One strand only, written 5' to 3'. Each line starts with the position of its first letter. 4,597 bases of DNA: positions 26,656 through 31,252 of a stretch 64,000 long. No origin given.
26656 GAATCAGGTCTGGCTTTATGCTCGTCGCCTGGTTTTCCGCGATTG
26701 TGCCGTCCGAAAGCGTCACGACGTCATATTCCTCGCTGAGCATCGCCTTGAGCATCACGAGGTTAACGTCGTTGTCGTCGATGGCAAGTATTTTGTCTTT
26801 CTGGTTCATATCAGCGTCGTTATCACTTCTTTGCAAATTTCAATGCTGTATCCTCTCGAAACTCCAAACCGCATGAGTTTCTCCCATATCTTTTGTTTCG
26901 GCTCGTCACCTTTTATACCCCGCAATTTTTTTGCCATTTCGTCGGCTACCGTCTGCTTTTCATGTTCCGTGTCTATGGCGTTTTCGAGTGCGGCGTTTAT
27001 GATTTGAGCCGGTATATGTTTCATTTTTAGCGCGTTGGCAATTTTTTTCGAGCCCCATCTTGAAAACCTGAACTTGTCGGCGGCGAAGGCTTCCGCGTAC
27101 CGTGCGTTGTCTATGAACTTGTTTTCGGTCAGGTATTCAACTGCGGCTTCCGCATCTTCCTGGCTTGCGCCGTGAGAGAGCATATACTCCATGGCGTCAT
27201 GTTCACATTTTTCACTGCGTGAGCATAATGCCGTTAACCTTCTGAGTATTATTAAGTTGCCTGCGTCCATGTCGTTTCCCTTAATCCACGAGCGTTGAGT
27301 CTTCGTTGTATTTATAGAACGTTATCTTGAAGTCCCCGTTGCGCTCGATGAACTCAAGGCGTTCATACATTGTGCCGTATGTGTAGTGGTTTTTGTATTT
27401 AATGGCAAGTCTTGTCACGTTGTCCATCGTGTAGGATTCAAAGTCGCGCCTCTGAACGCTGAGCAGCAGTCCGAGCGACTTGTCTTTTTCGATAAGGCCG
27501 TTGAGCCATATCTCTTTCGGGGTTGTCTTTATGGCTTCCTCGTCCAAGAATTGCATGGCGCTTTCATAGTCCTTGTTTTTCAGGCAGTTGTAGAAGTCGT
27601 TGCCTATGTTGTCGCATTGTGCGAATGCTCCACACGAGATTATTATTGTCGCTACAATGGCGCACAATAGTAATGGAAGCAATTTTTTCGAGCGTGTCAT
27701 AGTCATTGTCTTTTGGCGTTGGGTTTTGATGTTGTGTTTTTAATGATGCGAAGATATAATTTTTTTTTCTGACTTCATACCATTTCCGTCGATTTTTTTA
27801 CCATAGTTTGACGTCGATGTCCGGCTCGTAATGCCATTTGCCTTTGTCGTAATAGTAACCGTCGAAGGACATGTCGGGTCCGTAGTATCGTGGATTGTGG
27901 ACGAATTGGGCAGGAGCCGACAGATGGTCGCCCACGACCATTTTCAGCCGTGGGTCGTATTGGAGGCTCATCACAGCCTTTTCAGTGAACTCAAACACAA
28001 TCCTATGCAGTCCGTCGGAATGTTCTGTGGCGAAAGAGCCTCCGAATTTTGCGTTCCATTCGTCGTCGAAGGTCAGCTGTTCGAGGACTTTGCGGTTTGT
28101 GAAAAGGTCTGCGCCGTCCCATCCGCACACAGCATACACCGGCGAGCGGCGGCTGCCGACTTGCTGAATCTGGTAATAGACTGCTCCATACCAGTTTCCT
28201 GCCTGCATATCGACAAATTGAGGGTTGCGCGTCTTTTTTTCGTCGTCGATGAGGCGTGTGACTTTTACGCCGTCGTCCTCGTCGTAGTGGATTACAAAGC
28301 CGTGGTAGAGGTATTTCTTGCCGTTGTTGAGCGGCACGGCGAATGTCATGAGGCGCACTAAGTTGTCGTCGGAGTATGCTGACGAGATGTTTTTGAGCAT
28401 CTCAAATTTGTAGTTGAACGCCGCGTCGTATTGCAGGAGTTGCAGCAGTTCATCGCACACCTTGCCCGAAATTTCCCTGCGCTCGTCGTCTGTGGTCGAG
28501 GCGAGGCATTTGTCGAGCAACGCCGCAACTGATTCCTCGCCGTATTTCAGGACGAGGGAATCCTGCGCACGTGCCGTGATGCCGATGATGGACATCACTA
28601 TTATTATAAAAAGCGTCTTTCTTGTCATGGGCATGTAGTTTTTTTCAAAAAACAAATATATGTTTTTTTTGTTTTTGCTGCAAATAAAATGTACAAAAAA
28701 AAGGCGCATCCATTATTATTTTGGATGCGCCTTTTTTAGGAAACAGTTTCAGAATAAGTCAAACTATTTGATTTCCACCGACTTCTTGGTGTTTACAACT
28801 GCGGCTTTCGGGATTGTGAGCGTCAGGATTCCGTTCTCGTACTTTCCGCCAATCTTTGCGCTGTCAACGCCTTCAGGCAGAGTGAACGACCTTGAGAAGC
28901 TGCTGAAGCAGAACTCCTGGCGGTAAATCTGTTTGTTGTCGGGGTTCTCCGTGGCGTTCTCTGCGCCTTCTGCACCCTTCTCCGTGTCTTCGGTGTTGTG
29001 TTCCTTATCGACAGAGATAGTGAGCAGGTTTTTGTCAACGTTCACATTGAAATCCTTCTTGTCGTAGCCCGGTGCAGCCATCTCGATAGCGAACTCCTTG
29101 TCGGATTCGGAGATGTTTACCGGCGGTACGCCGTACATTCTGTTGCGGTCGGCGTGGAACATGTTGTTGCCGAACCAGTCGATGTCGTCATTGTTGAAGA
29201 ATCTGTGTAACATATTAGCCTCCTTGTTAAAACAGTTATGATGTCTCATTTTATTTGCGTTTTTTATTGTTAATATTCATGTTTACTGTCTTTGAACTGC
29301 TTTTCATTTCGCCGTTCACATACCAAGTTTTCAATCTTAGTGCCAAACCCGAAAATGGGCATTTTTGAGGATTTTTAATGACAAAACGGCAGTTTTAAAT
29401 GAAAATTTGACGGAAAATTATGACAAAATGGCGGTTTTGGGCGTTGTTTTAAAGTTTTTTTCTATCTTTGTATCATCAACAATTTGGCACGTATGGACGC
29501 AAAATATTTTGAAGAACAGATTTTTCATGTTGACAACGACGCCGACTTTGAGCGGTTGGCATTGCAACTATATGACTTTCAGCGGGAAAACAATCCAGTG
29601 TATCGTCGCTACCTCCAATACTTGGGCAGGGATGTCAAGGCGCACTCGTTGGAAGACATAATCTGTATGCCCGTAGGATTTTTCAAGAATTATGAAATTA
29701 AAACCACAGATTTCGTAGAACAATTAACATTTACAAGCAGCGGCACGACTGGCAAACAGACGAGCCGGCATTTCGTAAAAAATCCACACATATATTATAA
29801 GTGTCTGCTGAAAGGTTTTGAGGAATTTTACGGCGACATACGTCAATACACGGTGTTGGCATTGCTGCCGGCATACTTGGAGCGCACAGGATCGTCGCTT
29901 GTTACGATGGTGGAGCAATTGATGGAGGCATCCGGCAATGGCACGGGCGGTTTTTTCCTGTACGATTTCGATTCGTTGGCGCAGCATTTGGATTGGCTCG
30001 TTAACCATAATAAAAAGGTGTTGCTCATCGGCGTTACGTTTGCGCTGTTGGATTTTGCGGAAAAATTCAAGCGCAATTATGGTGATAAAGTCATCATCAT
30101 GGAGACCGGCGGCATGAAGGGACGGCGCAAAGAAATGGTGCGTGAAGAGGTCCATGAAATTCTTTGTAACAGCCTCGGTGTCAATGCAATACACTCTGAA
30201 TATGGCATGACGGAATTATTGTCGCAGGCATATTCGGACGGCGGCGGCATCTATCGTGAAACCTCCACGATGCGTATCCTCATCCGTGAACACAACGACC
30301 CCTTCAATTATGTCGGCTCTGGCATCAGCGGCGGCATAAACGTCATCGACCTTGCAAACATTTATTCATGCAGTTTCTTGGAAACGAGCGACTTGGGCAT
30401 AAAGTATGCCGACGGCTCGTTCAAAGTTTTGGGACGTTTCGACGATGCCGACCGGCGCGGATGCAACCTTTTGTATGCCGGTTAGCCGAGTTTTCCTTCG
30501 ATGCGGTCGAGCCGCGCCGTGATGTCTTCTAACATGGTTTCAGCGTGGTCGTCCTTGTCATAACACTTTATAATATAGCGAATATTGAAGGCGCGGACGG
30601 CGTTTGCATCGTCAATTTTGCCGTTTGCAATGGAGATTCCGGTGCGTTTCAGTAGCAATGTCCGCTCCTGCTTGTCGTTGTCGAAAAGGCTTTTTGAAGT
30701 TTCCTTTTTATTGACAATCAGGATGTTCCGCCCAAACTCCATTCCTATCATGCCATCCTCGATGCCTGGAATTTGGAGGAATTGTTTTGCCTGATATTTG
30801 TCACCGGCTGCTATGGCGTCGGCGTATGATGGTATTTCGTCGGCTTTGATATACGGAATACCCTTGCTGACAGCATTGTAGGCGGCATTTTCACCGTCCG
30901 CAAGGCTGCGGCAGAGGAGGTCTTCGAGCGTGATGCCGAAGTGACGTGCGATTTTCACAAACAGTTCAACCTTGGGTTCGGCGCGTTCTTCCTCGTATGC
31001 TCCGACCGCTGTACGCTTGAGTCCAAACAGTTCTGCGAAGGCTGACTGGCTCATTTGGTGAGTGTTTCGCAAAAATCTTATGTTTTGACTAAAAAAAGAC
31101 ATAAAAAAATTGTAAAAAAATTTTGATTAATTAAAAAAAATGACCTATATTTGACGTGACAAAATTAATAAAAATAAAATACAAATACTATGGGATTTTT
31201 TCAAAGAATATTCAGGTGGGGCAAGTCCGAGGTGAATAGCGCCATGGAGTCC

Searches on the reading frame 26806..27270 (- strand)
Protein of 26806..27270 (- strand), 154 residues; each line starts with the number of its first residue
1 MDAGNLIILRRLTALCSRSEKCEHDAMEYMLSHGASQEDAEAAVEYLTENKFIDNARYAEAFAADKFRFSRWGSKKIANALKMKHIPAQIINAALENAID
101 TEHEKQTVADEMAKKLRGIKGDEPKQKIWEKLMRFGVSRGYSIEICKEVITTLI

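Call 3: search_protein_families(library=pfam, proteins=[window:26806-27270:-], max_evalue=0.01)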
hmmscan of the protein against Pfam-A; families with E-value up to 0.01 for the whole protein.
window:26806-27270:- (154 aa): 3 families
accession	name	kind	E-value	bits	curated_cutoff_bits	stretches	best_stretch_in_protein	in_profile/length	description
PF02631.22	RecX_HTH2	-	1.5e-13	51.2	26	1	54-95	1-42/42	RecX, second three-helix domain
PF21981.2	RecX_HTH3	-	1.9e-06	28.4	26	1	111-150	10-48/48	RecX, third three-helix domain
PF21982.2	RecX_HTH1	-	5.5e-06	26.7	26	0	15-47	8-40/40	RecX, first three-helix domain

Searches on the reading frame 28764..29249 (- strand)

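Call 12: search_protein_families(library=pfam, proteins=[window:28764-29249:-], max_evalue=0.001)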
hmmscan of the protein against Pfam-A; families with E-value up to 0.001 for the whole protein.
window:28764-29249:- (161 aa): 2 families
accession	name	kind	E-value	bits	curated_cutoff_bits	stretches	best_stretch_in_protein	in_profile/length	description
PF00011.27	HSP20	-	2.4e-19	69.8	20.8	1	46-160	2-101/102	Hsp20/alpha crystallin family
PF17886.7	ArsA_HSP20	-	3.1e-05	23.9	22.5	1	51-144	2-61/63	HSP20-like domain found in ArsA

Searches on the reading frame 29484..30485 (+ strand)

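Call 12: search_protein_families(library=pfam, proteins=[window:29484-30485:+], max_evalue=0.001)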
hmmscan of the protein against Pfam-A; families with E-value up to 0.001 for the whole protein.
window:29484-30485:+ (333 aa): 1 family
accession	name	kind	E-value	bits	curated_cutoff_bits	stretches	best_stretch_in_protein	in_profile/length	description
PF04443.18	LuxE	-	1.1e-08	34.8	24.9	1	165-329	197-384/391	Acyl-protein synthetase, LuxE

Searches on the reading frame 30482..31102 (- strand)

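Call 12: search_protein_families(library=pfam, proteins=[window:30482-31102:-], max_evalue=0.001)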
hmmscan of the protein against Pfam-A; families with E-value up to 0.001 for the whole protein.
window:30482-31102:- (206 aa): 3 families
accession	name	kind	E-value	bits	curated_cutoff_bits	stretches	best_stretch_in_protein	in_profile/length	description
PF01381.28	HTH_3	-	3.3e-10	40.3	23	1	8-62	1-55/55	Helix-turn-helix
PF12844.13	HTH_19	-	8.5e-06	26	30.2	1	6-63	2-59/64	Helix-turn-helix domain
PF13560.12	HTH_31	-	0.00066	20.4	27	0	8-60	6-59/64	Helix-turn-helix domain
